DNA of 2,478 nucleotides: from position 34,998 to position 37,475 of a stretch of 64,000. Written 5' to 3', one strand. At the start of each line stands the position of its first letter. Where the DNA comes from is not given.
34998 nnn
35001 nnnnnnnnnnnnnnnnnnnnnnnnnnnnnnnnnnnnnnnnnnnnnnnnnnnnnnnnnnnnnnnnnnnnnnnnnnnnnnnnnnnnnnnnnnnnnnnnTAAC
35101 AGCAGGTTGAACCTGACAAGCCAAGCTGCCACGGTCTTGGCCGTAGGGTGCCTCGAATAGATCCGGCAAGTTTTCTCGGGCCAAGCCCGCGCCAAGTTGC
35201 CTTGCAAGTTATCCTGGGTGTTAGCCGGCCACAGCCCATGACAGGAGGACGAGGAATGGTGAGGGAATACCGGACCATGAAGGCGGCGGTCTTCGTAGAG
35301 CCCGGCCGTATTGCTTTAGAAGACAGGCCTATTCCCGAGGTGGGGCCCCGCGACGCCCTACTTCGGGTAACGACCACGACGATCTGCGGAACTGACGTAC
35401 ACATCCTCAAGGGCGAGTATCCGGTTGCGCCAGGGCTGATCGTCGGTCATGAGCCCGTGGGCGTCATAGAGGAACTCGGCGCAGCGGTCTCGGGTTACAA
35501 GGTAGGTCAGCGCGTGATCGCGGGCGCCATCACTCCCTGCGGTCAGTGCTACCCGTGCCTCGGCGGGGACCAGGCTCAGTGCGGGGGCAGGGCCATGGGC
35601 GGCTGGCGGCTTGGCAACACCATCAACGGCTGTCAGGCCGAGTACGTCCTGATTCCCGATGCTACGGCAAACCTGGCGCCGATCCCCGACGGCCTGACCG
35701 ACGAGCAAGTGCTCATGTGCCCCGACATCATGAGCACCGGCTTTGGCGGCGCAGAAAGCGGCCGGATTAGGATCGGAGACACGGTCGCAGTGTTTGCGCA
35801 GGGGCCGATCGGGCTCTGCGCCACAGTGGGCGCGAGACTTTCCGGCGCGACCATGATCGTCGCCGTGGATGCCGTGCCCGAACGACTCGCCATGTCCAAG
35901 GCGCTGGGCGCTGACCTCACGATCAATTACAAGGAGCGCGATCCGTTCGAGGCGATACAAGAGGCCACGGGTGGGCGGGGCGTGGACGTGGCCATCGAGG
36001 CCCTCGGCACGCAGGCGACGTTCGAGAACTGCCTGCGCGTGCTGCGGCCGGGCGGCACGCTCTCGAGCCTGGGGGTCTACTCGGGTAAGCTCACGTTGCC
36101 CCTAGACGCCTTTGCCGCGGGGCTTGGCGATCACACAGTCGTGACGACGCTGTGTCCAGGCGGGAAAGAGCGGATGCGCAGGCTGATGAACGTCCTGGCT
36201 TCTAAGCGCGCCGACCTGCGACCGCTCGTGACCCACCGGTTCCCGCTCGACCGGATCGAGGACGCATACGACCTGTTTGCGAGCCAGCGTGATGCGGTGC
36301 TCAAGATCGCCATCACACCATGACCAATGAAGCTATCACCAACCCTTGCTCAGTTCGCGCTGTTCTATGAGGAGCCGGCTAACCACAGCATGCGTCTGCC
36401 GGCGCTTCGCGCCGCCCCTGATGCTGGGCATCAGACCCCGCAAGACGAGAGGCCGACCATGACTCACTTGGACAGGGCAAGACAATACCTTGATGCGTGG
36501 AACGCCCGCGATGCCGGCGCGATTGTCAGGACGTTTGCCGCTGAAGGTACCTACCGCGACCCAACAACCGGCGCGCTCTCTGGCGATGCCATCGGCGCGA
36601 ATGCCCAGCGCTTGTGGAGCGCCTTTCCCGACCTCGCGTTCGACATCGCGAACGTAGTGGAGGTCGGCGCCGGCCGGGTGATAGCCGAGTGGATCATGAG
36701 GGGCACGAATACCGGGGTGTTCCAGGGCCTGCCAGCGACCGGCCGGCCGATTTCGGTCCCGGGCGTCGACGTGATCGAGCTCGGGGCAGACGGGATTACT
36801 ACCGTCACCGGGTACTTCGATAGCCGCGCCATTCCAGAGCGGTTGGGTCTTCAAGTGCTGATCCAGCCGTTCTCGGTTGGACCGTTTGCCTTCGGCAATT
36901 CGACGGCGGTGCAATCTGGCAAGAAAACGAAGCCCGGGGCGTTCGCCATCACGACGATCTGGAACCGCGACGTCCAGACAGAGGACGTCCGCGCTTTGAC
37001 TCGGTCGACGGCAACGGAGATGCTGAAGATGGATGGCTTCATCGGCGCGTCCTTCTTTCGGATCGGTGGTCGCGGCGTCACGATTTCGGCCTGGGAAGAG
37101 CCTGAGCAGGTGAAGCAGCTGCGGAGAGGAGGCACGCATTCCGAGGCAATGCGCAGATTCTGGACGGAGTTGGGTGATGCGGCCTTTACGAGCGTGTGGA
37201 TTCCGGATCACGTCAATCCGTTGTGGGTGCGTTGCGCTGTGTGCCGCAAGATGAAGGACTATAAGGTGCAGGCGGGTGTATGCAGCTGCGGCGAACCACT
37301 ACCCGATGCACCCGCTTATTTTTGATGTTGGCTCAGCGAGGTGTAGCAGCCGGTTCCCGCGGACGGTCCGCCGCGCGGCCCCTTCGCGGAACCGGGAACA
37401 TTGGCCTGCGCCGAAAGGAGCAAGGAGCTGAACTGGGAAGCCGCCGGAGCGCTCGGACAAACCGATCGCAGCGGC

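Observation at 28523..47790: Chromosomal integron with intI upstream of, and co-oriented with, a long cassette array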

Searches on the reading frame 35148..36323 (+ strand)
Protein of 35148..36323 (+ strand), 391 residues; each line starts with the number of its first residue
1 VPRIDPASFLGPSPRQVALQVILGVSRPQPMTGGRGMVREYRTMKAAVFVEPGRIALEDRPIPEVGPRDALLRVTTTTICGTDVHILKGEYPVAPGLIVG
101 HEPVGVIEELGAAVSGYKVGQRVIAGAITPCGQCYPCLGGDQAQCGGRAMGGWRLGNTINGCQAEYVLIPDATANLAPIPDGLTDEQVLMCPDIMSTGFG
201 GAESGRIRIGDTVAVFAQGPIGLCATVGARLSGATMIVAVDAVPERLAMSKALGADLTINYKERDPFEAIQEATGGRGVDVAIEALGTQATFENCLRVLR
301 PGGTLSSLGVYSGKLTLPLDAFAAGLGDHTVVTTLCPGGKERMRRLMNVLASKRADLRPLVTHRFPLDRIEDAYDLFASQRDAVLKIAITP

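Call 16: search_protein_families(library=ncbifam, proteins=[window:35148-36323:+], max_evalue=0.001)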
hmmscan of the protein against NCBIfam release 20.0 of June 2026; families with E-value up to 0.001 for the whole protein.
window:35148-36323:+ (391 aa): 24 families
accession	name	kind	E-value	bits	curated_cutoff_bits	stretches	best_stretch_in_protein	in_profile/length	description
TIGR00692.1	tdh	equivalog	5.8e-53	180.1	458.35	1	55-380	11-331/340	L-threonine 3-dehydrogenase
NF003808.0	PRK05396.1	equivalog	2.8e-51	174.4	380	1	55-380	13-331/341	L-threonine 3-dehydrogenase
NF041097.1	keto_inos_dh_IolM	equivalog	7.1e-51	173.1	450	1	40-384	25-384/389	scyllo-inosose 3-dehydrogenase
TIGR03451.1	mycoS_dep_FDH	equivalog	4.2e-39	134.4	512.9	1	55-377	14-346/358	S-(hydroxymethyl)mycothiol dehydrogenase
TIGR03989.1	Rxyl_3153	subfamily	3e-37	128.8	440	1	45-375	3-356/370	NDMA-dependent alcohol dehydrogenase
NF007489.0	PRK10083.1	equivalog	1.4e-35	122.9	376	1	44-388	1-334/339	Zn-dependent oxidoreductase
NF006940.0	PRK09422.1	equivalog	6.9e-35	120.6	344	1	44-320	1-271/338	alcohol dehydrogenase AdhP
TIGR02819.1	fdhA_non_GSH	equivalog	5.6e-33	114.1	636.95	1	69-291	38-270/397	formaldehyde dehydrogenase, glutathione-independent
TIGR03366.1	HpnZ_proposed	hypoth_equivalog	1.3e-32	113.2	328.1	1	67-309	5-253/315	putative phosphonate catabolism associated alcohol dehydrogenase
NF041172.1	AcrlCoa_red_Thmprot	equivalog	2.5e-32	112.1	500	1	44-389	1-332/334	acryloyl-CoA reductase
NF007375.0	PRK09880.1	equivalog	6e-32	110.7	469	1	55-389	16-341/344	L-idonate 5-dehydrogenase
NF010344.0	PRK13771.1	subfamily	1.1e-31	110.1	349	1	44-381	1-324/334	putative alcohol dehydrogenase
TIGR02818.1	adh_III_F_hyde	equivalog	1.3e-28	100.2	543.95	2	164-378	141-357/368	S-(hydroxymethyl)glutathione dehydrogenase/class III alcohol dehydrogenase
TIGR02824.1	quinone_pig3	subfamily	1.6e-28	99.7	296.8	2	159-381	90-316/325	putative NAD(P)H quinone oxidoreductase, PIG3 family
TIGR03201.1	dearomat_had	equivalog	1.1e-24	87.2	338.65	1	51-376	6-335/349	6-hydroxycyclohex-1-ene-1-carbonyl-CoA dehydrogenase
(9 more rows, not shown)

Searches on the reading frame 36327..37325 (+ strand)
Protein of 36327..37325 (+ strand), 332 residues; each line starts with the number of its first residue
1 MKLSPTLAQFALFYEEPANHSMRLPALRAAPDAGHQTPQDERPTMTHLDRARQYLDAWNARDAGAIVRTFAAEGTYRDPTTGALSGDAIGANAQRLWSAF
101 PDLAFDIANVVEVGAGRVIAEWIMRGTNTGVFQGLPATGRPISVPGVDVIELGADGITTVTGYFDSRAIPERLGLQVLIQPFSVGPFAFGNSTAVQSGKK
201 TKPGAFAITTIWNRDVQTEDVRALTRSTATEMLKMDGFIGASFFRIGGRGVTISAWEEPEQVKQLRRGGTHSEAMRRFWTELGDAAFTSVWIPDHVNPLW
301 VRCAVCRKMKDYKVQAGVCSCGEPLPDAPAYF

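Call 13: search_protein_families(library=pfam, proteins=[window:36327-37325:+], max_evalue=0.01)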
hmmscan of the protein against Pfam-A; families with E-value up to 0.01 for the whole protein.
window:36327-37325:+ (332 aa): 4 families
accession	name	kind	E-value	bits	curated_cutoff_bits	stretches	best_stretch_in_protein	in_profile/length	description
PF07366.18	SnoaL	-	4.6e-20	72.2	28.4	1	51-166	4-119/126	SnoaL-like polyketide cyclase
PF12680.13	SnoaL_2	-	2.4e-18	67.1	27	1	51-156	1-97/102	SnoaL-like domain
PF14534.12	DUF4440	-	0.001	19.9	25.2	1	51-115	5-69/107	Domain of unknown function (DUF4440)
PF10074.15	RovC_DNA-bd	-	0.004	18.2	26.4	1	35-74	25-67/107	T6SS, Transcription factor, DNA binding domain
